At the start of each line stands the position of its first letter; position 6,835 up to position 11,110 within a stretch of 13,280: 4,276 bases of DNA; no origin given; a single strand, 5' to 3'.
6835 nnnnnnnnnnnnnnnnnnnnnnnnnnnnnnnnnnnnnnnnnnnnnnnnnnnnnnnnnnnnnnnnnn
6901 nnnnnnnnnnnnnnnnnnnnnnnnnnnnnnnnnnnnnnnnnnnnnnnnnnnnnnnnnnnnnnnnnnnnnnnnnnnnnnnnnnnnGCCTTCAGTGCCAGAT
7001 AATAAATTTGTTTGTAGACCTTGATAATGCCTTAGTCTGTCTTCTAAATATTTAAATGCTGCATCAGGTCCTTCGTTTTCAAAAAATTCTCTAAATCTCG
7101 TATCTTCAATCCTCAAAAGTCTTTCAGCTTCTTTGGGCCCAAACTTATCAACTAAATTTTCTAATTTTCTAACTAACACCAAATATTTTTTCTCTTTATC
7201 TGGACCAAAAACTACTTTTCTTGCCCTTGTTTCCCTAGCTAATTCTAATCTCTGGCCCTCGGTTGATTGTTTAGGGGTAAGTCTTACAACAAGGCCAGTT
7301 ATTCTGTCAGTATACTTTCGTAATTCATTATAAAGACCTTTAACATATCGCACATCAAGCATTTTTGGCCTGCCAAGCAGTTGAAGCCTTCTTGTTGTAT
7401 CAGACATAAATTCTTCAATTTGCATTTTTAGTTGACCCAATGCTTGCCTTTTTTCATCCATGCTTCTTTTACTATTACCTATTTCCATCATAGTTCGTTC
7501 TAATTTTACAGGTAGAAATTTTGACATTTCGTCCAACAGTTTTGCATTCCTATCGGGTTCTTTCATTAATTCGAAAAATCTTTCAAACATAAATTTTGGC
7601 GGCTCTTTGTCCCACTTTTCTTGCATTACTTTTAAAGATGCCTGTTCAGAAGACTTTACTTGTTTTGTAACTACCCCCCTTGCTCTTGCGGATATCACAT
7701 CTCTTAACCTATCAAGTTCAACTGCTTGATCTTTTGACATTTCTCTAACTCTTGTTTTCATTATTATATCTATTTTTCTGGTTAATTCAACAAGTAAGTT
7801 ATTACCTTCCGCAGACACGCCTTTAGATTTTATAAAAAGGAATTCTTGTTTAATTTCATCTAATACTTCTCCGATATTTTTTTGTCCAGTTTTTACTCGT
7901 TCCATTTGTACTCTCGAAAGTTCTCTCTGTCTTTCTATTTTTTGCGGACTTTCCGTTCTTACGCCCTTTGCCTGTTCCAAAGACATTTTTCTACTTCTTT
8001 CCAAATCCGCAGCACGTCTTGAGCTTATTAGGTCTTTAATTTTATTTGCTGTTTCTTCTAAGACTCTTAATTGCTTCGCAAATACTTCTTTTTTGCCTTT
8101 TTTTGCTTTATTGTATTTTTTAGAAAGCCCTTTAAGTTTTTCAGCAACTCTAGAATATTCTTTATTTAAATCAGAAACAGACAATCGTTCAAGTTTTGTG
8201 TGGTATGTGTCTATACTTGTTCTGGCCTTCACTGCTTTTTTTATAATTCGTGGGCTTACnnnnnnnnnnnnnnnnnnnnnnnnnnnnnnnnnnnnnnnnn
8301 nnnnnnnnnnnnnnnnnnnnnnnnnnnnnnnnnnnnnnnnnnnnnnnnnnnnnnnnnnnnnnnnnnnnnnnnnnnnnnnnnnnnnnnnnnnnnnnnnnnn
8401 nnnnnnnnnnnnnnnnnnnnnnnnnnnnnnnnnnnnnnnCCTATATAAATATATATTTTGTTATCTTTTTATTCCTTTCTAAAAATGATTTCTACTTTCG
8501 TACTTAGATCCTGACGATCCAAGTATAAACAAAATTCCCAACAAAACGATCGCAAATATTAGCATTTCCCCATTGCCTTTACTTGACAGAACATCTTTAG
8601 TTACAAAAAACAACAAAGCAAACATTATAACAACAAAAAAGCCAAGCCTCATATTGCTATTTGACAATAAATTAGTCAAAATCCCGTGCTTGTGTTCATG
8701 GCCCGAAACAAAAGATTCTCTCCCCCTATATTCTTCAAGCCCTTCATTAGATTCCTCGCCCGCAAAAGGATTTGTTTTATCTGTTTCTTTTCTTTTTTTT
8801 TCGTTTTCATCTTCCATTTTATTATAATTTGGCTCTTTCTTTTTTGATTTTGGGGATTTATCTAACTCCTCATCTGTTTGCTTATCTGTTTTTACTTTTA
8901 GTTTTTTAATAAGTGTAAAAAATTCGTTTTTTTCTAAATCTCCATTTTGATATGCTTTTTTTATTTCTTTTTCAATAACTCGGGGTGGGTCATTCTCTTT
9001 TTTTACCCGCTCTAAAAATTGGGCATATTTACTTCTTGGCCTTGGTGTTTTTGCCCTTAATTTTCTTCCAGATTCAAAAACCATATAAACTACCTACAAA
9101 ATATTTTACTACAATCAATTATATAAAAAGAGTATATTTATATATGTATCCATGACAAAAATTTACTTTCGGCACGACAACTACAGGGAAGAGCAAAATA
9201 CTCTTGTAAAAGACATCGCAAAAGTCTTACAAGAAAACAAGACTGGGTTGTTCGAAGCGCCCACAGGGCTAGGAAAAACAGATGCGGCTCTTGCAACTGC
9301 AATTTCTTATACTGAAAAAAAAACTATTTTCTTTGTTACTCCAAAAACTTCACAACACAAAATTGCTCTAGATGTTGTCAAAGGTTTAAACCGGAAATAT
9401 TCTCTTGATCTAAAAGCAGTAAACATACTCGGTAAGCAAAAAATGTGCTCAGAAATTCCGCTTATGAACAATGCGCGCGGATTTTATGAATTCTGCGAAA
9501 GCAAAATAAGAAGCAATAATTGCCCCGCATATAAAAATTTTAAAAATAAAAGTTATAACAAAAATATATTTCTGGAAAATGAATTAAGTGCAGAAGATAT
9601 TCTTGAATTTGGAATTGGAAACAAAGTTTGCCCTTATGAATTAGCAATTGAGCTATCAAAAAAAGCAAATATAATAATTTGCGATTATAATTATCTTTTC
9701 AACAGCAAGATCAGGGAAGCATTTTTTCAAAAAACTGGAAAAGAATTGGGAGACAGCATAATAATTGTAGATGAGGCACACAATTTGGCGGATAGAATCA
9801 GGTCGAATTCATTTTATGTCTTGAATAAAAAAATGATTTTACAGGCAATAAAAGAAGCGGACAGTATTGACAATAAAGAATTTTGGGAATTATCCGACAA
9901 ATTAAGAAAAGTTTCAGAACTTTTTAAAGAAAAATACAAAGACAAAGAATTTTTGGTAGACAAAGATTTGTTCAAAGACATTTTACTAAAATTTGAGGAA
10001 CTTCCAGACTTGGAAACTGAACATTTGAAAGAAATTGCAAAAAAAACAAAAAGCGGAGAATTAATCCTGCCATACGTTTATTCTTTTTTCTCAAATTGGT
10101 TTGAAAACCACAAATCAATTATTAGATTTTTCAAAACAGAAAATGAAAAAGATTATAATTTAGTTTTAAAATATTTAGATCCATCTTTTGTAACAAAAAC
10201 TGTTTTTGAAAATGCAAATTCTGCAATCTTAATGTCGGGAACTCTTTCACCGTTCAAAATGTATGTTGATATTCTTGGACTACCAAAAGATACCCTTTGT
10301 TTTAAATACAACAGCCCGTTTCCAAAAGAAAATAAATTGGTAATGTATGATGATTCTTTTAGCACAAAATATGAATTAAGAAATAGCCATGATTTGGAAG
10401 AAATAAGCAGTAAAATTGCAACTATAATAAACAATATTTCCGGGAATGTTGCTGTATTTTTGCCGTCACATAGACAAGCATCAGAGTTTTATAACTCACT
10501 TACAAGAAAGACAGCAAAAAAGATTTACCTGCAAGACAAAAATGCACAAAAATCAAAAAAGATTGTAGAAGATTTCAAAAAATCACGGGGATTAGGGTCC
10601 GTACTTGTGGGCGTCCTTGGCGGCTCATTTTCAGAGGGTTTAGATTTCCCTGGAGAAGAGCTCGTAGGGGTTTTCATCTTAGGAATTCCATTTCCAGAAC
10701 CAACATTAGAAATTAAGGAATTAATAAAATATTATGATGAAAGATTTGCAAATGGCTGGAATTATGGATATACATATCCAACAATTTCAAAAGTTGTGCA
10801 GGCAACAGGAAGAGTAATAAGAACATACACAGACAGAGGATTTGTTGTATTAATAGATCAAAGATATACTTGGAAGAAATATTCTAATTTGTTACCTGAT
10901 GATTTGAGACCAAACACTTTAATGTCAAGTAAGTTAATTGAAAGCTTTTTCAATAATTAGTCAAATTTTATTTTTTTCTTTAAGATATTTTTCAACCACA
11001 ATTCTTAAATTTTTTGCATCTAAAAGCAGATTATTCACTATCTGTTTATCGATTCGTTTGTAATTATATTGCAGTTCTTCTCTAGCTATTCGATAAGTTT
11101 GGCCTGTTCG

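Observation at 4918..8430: Giant hairpin-anchored coiled-coil protein with opposite-charge halves: no family I can name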

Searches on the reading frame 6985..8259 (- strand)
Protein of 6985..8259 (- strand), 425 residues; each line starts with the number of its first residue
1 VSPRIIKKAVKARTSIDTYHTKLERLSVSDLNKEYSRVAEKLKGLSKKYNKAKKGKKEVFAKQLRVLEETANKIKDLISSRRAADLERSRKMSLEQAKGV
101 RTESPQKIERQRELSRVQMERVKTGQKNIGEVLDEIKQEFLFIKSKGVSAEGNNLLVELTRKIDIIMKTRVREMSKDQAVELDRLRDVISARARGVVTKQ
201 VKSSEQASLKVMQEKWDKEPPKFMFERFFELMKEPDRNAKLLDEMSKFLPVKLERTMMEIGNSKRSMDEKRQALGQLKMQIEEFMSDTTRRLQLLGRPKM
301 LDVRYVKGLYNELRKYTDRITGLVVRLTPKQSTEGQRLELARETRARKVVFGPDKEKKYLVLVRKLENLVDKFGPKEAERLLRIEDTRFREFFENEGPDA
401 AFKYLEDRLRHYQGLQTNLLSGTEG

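Call 70: predict_structure(alignment_id=A6)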
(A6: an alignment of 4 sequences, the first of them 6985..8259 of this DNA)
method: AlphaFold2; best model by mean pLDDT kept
length: 425 residues; sequences in the alignment: 4
mean_pLDDT: 76.4   pTM: 0.34
mean pLDDT of the five models: 76.4, 75.0, 72.5, 71.7, 70.9
residues with pLDDT >= 90: 59; 70-90: 253; 50-70: 57; < 50: 56
segments of 3 or more residues with pLDDT < 50: 1-3, 5-11, 96-109, 121-125, 198-209, 331-337, 419-425
pLDDT, mean of each block of 10 residues (from residue 1): 44 63 85 90 90 83 87 90 76 51 44 55 57 87 74 83 84 82 86 58 44 74 89 84 89 91 86 91 89 81 87 91 76 48 56 82 87 79 87 85 92 70 39
secondary structure, 60 per line:
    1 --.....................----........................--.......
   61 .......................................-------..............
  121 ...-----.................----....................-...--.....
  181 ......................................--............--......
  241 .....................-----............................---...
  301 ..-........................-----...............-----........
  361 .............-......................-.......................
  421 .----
elements in order: H3-23 H28-51 H54-99 H107-123 H129-145 H150-169 H176-218 H221-232 H235-261 H267-294 H298-302 H304-327 H333-347 H353-373 H375-396 H398-421
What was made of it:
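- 6991..8217 (-): B residues 72-480: basic all-alpha multi-helix domain. AlphaFold sub-model: mean pLDDT 76.4, about 16 helices of mostly 12-46 residues, pTM 0.34 (call 70).
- Tried and rejected: The N-domain model was acceptable (pLDDT 76.4) but elongated (pTM 0.34; call 70).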

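Call 74: fold_search(model_id=the predicted structure, library=pdb)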
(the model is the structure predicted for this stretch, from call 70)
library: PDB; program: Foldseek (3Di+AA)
matches with E <= 10: 135; with E <= 0.001: 0
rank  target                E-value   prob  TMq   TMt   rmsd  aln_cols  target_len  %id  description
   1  6xns_B                7.5e-01  0.25  0.17  0.21  28.2       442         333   10  C3_crown-05 (released 2020-12-23)
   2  9d01                  7.5e-01  0.18  0.17  0.19  33.7       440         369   14  Crystal Structure of a-iTHR-201 (released 2025-12-10)
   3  5cwm                  1.2e+00  0.20  0.14  0.23  22.4       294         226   12  Crystal structure of de novo designed helical repeat protein DHR64 (released 2015-12-16)
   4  9r2i_B                1.4e+00  0.20  0.15  0.24  28.1       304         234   11  Cryo-EM structure of the complex CDK16:CCNY:14-3-3 (released 2026-03-25)
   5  6xns_C                1.5e+00  0.21  0.18  0.22  28.1       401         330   11  C3_crown-05 (released 2020-12-23)
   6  6byj_A                1.7e+00  0.14  0.14  0.22  26.9       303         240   13  Structure of human 14-3-3 gamma bound to O-GlcNAc peptide (released 2018-05-09)
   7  7v9b_A                1.7e+00  0.10  0.10  0.17  20.9       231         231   10  Crystal Structure of 14-3-3 epsilon with FOXO3a peptide (released 2022-08-31)
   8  6ejl_A                1.7e+00  0.08  0.10  0.17  21.8       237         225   10  Structure of 14-3-3 zeta in complex with ASK1 14-3-3 binding motif (released 2017-11-08)
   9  9y6s_6y               1.8e+00  0.11  0.13  0.14  19.9       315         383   14  96-nm repeat of the Leishmania tarentolae doublet microtubule (released 2025-12-17)
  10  8v3b_a                1.9e+00  0.07  0.12  0.12  27.7       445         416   13  Computational Designed Nanocage O43_129_+4 (released 2024-03-13)
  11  2v7d_D                1.9e+00  0.08  0.10  0.17  21.8       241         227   11  14-3-3 protein zeta in complex with Thr758 phosphorylated integrin beta2 peptide (released 2008-06-24)
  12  6xns_D                2.0e+00  0.20  0.19  0.23  22.2       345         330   13  C3_crown-05 (released 2020-12-23)
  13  6h2x                  2.1e+00  0.03  0.09  0.10  52.9       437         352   14  MukB coiled-coil elbow from E. coli (released 2019-03-06)
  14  9lm8                  2.3e+00  0.09  0.14  0.15  21.4       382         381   13  Crystal structure of bvFP-Pfr21 (released 2026-01-28)
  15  3cu8_B                2.7e+00  0.07  0.10  0.17  21.3       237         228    8  Impaired binding of 14-3-3 to Raf1 is linked to Noonan and LEOPARD syndrome (released 2009-05-05)
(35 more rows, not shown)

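Call 76: fold_search(model_id=the predicted structure, library=viral)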
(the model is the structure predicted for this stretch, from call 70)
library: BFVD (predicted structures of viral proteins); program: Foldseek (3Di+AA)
matches with E <= 10: 195; with E <= 0.001: 0
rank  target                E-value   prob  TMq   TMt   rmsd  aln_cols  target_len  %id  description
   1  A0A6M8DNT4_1          3.8e-02  0.82  0.16  0.06  34.0       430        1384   12  (no name in the UniProt tables at hand)
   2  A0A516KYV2            2.9e-01  0.14  0.13  0.07  30.3       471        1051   16  (no name in the UniProt tables at hand)
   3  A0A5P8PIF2            4.6e-01  1.00  0.19  0.72   3.5       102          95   18  Uncharacterized protein [Bacillus phage 056SW001B]
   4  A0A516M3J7            5.5e-01  0.16  0.16  0.11  34.9       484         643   13  (no name in the UniProt tables at hand)
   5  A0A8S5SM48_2          6.6e-01  0.21  0.18  0.10  29.2       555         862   10  Tape measure domain protein [Myoviridae sp. ctPoO4]
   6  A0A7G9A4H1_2          6.6e-01  0.10  0.14  0.06  34.1       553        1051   16  Tape measure domain protein [Bacteriophage sp.]
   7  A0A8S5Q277            6.9e-01  0.14  0.16  0.08  27.0       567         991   11  Uncharacterized protein [Siphoviridae sp. ctLqe90]
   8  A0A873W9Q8            7.2e-01  0.16  0.17  0.14  47.1       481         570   13  (no name in the UniProt tables at hand)
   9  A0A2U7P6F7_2          7.2e-01  0.10  0.13  0.06  30.8       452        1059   14  (no name in the UniProt tables at hand)
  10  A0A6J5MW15            9.9e-01  0.11  0.15  0.09  39.3       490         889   14  Uncharacterized protein [uncultured Caudovirales phage]
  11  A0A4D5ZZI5            9.9e-01  0.10  0.12  0.13  34.7       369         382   14  (no name in the UniProt tables at hand)
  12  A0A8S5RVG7            9.9e-01  0.08  0.14  0.09  47.3       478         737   12  STRUCTURAL MAINTENANCE OF CHROMOSOMES PROTEIN [Siphoviridae sp. ctHip2]
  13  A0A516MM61            1.0e+00  0.08  0.12  0.07  33.9       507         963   10  (no name in the UniProt tables at hand)
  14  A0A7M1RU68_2          1.1e+00  0.13  0.15  0.06  26.8       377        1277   10  NTF2 domain-containing protein [uncultured phage cr272_1]
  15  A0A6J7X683            1.1e+00  0.10  0.13  0.14  23.5       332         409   13  Uncharacterized protein [uncultured Caudovirales phage]
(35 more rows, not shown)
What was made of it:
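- Foldseek against BFVD found nothing at E <= 0.001 (call 76).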

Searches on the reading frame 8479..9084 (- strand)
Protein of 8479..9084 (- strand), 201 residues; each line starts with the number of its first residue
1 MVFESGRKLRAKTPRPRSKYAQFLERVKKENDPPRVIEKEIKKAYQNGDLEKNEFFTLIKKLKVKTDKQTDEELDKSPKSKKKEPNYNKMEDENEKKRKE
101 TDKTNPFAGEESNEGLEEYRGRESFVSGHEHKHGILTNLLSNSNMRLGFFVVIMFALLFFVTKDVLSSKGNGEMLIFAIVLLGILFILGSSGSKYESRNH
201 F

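Call 5: search_protein_families(library=pfam, proteins=[window:8479-9084:-], max_evalue=0.1)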
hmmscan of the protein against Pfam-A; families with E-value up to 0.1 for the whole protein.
window:8479-9084:- (201 aa): 2 families
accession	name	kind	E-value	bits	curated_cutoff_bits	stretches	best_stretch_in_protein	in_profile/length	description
PF14264.12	Glucos_trans_II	-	0.0032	17.1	30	1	117-187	201-284/317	Glucosyl transferase GtrII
PF01080.22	Presenilin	-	0.043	13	34.3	1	38-184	245-369/408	Presenilin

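Call 7: search_protein_families(library=ncbifam, proteins=[window:8479-9084:-], max_evalue=1)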
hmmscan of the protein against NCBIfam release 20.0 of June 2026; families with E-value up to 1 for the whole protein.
window:8479-9084:- (201 aa): 4 families
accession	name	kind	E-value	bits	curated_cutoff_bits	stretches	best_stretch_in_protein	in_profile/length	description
TIGR04092.1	LTA_DltD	equivalog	0.09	12.1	150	1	17-108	174-259/383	D-alanyl-lipoteichoic acid biosynthesis protein DltD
NF033936.1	CuZnOut_SO0444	equivalog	0.13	11.3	300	1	71-184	134-238/351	SO_0444 family Cu/Zn efflux transporter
NF052398.1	Agg_Promo_Fact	equivalog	0.31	11.2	170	1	40-105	49-114/202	aggregation-promoting factor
TIGR01069.2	mutS2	equivalog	0.7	8.1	400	1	8-103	541-638/790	endonuclease MutS2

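Call 54: list_cluster_members(proteins=[P0003, P0004, P0006, P0007, P0008, P0010, P0012, L006:7266-7868:+, L006:11661-12260:-, window:8479-9084:-])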
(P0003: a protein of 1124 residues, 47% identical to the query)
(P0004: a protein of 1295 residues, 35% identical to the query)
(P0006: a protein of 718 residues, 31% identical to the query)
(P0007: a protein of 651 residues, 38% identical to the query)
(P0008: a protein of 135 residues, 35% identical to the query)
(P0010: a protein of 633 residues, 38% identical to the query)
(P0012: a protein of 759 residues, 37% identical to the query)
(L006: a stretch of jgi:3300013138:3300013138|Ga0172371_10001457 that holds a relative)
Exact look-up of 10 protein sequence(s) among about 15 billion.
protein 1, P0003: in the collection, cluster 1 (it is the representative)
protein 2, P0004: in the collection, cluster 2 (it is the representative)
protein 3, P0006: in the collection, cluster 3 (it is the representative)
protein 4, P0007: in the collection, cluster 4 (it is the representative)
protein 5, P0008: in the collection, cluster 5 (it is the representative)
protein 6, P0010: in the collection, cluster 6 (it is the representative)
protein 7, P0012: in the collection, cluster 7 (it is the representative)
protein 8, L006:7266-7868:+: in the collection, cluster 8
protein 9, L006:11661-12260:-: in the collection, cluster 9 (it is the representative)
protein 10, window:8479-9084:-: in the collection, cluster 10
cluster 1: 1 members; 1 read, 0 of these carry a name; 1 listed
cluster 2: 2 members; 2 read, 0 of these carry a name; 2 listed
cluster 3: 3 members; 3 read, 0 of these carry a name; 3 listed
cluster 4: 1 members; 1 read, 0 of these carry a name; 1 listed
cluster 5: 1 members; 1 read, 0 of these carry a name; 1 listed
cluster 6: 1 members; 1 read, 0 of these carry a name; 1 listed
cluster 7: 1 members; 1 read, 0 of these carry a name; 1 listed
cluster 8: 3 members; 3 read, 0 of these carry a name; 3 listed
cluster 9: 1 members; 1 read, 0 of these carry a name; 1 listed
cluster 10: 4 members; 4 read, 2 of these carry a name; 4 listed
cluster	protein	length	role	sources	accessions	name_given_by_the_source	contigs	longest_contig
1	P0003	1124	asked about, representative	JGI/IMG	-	-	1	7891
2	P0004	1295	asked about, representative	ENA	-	-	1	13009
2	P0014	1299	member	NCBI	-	-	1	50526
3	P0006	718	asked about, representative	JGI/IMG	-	-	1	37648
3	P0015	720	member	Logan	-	-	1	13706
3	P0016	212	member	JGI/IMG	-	-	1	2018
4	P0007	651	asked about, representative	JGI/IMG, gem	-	-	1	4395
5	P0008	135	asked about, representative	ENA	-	-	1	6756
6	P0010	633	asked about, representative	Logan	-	-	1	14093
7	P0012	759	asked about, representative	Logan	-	-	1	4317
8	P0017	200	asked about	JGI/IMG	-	-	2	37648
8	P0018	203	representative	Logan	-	-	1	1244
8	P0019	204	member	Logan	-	-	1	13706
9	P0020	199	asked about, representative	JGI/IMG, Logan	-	-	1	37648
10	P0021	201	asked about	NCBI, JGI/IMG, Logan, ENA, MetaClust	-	\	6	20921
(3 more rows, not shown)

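Call 55: search_protein_families(library=pfam, alignment_id=A3, max_evalue=1)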
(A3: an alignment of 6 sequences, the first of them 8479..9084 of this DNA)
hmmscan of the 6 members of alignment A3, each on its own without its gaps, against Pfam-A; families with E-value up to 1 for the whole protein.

A. member 1, window:8479-9084:- (201 aa): 3 families
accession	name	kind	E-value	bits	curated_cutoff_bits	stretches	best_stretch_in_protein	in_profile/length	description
PF14264.12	Glucos_trans_II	-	0.0032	17.1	30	1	117-187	201-284/317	Glucosyl transferase GtrII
PF01080.22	Presenilin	-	0.043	13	34.3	1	38-184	245-369/408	Presenilin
PF24838.2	8xMP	-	0.18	12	30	1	148-188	23-64/136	Octameric membrane protein family (8xMP)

B. families by the number of members that match (of 6 scanned): 26 families (the first 25 are shown)
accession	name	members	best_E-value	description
PF03739.19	LptF_LptG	2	0.0002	Lipopolysaccharide export system permease LptF/LptG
PF20990.2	DUF2207_C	2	0.11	Predicted membrane protein (DUF2207) C-terminal domain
PF24838.2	8xMP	2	0.14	Octameric membrane protein family (8xMP)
PF12420.13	DUF3671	1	1.1e-05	Fam-L, Fam-M like protein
PF02724.19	CDC45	1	0.00046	CDC45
PF05120.17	GvpG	1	0.0017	Gas vesicle protein G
PF09851.14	SHOCT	1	0.0019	Short C-terminal domain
PF14264.12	Glucos_trans_II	1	0.0032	Glucosyl transferase GtrII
PF01988.24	VIT1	1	0.014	VIT family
PF01190.23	Pollen_Ole_e_1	1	0.015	Pollen protein Ole e 1 like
PF17259.7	DUF5325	1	0.016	Family of unknown function (DUF5325)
PF05739.25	SNARE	1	0.018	SNARE domain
PF22251.1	PFF1_TM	1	0.026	Vacuolar membrane protease, transmembrane domain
PF01080.22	Presenilin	1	0.043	Presenilin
PF03666.18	NPR3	1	0.05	Nitrogen Permease regulator of amino acid transport activity 3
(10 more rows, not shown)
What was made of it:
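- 8890..8976 (-): A residues 37-65: SHOCT-like helix (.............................). Pfam SHOCT is hit by 1 of 6 members at E 0.0019, which is weak (call 55).
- The SHOCT assignment rests on one weak hit (call 55).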

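Call 59: find_homologous_proteins(query=A3, max_evalue=0.01)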
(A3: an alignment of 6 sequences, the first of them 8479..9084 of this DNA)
Query A3 (6 sequences) (201 aa, profile of the alignment): 6 proteins with E <= 0.01 among 4648 candidates.
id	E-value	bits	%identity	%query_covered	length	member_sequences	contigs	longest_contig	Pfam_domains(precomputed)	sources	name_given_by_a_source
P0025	7.2e-73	263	67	100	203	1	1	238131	-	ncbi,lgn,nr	ncbi:MAG: hypothetical protein PHH82_00035 [Candidatus ainarchaeum sp.]|nr:hypothetical protein [Can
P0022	1.1e-72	262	100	100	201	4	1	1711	-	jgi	-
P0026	2.6e-68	248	45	16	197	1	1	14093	-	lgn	-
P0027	2.1e-60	222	36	23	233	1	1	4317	PF12420.14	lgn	-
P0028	1.8e-51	193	60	100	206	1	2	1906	-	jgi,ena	jgi:magnesium-transporting ATPase (P-type)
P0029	5.6e-25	106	23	77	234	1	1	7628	-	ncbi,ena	-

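Call 60: find_encoding_contigs(protein=P0029, flank=8000, max_places=3)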
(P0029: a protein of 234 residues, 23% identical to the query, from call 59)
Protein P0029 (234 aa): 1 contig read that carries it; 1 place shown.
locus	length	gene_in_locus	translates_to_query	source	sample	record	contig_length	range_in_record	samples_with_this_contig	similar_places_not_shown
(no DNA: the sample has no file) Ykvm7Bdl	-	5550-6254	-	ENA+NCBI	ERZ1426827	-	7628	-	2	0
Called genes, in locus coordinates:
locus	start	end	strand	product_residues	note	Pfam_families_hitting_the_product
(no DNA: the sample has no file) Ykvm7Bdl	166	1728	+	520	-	PF04055:Radical_SAM, PF16199:Radical_SAM_C, PF00583:Acetyltransf_1 (weak)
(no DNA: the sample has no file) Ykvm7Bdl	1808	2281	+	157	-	PF01978:TrmB (weak), PF13404:HTH_AsnC-type, PF13412:HTH_24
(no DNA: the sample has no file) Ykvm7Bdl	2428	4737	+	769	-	PF01751:Toprim, PF01131:Topoisom_bac, PF01396:Zn_ribbon_Top1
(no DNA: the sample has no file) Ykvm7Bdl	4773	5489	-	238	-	-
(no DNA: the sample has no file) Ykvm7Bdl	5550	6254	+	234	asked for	-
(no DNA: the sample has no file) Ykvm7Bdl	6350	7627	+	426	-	?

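Call 77: search_protein_families(library=phrogs, proteins=[window:8479-9084:-], max_evalue=0.01)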
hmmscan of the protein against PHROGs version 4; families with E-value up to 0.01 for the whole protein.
window:8479-9084:- (201 aa): 0 families

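Call 78: search_protein_families(library=padloc, proteins=[window:8479-9084:-], max_evalue=0.01)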
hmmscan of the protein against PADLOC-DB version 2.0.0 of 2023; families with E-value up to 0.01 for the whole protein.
window:8479-9084:- (201 aa): 0 families

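Call 87: search_solved_structures(query=A3, max_evalue=1)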
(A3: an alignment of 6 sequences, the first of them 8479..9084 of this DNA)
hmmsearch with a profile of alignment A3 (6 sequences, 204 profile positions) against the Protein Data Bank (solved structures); distinct sequences matched with E-value up to 1: 2.
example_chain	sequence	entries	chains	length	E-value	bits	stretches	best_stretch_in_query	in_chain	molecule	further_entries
3ktw_A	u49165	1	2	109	0.34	13.9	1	2-54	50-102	Signal recognition particle 19 kDa protein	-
2okv_A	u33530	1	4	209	0.4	13.7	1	39-133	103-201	Probable D-tyrosyl-tRNA(Tyr) deacylase 1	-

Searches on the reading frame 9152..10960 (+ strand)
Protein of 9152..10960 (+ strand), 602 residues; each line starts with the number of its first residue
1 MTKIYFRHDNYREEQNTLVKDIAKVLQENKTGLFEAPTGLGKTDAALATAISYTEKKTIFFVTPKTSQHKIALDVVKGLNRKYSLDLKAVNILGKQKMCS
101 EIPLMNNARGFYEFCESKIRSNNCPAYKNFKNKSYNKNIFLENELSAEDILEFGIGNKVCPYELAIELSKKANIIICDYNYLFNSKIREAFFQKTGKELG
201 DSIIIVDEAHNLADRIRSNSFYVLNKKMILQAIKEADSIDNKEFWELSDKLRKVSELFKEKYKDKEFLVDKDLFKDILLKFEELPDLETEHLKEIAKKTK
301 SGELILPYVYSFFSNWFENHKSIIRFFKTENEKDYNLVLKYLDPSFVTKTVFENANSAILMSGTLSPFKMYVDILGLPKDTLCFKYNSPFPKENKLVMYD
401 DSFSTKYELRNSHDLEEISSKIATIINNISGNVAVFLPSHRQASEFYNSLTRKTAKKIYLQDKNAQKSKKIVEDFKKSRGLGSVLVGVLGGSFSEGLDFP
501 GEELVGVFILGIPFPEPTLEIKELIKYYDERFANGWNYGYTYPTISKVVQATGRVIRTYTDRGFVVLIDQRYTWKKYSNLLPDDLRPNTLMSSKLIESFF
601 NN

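Call 5: search_protein_families(library=pfam, proteins=[window:9152-10960:+], max_evalue=0.1)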
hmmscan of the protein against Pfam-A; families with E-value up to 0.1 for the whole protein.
window:9152-10960:+ (602 aa): 7 families
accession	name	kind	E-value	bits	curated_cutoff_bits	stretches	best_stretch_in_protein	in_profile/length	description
PF13307.12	Helicase_C_2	-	1.6e-44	152.3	25.3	1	423-587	2-169/170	Helicase C-terminal domain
PF06733.21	DEAD_2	-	5.1e-24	85.3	21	1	76-221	13-164/172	DEAD_2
PF06777.17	HBB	-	6.9e-13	49.1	30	1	300-408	85-189/190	Helical and beta-bridge domain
PF04851.21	ResIII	-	8e-09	36.1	22.5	1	11-219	4-141/164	Type III restriction enzyme, res subunit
PF00270.35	DEAD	-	4.4e-06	27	26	1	24-98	9-85/167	DEAD/DEAH box helicase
PF02562.22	PhoH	-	0.0015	18.5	27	0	20-59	10-49/205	PhoH-like protein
PF13401.12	AAA_22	-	0.079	13.7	27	0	191-217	74-97/130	AAA domain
